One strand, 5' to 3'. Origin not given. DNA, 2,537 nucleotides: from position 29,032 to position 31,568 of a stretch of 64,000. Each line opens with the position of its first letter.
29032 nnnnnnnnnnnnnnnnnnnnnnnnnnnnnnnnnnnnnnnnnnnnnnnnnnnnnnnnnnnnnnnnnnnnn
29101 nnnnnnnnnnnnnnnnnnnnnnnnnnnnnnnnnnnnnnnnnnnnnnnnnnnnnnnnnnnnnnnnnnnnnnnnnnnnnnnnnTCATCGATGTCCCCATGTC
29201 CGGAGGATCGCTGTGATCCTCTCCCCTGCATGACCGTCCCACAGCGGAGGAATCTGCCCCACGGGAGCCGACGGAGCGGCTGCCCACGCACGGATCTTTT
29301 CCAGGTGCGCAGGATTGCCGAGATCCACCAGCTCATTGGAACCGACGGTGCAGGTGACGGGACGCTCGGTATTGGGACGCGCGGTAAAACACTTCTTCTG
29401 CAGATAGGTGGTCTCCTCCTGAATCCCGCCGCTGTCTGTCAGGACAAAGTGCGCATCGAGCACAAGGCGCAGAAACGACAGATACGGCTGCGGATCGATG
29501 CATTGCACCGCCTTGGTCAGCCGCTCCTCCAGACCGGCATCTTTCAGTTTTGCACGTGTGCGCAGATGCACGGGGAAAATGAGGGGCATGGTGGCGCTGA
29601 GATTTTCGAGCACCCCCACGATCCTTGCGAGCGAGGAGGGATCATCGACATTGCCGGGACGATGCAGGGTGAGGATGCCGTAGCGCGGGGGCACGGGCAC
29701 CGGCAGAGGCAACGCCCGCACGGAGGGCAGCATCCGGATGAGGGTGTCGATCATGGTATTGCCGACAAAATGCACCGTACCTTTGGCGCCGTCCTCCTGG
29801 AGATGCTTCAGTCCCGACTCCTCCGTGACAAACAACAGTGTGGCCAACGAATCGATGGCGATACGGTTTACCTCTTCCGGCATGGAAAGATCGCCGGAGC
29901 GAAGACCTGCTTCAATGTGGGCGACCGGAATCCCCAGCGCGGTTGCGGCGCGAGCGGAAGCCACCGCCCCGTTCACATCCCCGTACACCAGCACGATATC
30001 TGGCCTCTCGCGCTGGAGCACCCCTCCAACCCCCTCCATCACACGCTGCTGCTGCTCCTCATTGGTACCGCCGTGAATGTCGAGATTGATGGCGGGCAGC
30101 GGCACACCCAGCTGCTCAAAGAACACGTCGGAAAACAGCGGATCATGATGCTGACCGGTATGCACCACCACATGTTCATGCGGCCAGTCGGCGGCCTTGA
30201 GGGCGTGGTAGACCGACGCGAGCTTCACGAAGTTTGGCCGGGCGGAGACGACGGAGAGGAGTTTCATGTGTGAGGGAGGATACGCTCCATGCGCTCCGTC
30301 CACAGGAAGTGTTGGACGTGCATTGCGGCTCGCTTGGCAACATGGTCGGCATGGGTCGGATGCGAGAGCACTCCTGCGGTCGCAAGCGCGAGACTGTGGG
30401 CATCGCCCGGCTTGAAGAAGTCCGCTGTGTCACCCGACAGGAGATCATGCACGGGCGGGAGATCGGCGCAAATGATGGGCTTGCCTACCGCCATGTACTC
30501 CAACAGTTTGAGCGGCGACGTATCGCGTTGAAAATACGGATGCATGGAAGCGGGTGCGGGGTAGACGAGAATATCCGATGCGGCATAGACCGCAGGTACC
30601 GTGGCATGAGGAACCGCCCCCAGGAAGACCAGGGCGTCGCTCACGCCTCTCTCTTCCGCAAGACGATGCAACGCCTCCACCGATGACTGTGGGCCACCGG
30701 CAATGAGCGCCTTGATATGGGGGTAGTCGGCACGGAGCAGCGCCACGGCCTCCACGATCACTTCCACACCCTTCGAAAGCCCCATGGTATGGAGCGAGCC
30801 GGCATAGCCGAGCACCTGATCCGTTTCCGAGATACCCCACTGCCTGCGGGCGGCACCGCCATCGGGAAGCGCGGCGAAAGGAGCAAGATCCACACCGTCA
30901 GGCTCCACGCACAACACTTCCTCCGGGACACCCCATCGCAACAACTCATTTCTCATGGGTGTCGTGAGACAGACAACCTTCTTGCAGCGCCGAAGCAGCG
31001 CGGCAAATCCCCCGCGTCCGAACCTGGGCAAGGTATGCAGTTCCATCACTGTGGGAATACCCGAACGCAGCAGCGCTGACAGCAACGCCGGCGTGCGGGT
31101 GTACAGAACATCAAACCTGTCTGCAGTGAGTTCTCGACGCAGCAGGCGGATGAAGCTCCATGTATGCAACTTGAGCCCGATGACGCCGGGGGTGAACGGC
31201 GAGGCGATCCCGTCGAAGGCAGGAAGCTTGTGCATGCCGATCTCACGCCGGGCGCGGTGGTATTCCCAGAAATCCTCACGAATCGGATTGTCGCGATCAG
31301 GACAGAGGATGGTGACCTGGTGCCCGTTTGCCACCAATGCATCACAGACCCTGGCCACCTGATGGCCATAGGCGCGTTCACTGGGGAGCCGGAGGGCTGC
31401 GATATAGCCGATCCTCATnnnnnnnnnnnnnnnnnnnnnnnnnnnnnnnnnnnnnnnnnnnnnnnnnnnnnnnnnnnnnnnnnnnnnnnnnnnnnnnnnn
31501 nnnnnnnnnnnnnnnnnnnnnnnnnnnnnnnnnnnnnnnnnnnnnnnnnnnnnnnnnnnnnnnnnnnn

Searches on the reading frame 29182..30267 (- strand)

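Call 66: search_protein_families(library=pfam, proteins=[window:29182-30267:-])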
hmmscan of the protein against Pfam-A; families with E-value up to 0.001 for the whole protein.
window:29182-30267:- (361 aa): 1 family
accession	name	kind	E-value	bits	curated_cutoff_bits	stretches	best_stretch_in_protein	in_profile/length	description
PF02350.25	Epimerase_2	-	1.6e-82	277.6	30.6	1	31-356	10-347/347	UDP-N-acetylglucosamine 2-epimerase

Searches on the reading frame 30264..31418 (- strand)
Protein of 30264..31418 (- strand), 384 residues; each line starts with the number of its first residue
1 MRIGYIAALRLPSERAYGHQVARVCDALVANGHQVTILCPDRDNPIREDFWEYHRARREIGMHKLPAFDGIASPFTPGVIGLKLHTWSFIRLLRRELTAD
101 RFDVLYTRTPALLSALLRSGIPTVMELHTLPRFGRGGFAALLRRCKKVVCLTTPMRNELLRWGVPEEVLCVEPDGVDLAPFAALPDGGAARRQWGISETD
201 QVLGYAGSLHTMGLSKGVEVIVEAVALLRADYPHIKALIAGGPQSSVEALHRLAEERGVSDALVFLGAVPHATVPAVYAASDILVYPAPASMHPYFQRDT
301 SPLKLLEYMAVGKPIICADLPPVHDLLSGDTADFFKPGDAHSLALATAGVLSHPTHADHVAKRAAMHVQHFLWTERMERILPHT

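Call 66: search_protein_families(library=pfam, proteins=[window:30264-31418:-])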
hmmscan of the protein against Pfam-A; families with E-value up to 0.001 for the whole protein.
window:30264-31418:- (384 aa): 5 families
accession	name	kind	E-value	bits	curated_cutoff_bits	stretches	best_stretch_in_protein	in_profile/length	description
PF00534.26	Glycos_transf_1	-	8.9e-22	77.9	26.4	1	190-364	5-169/172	Glycosyl transferases group 1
PF13692.12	Glyco_trans_1_4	-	7.9e-21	75.2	27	1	201-351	2-140/142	Glycosyl transferases group 1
PF13439.12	Glyco_transf_4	-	1.9e-20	74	28.5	1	21-179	8-169/170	Glycosyltransferase Family 4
PF13579.12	Glyco_trans_4_4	-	1.6e-13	51.8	29.7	1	18-173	4-156/158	Glycosyl transferase 4-like domain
PF13524.12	Glyco_trans_1_2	-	4.1e-09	37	25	1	233-381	13-143/144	Glycosyl transferase-like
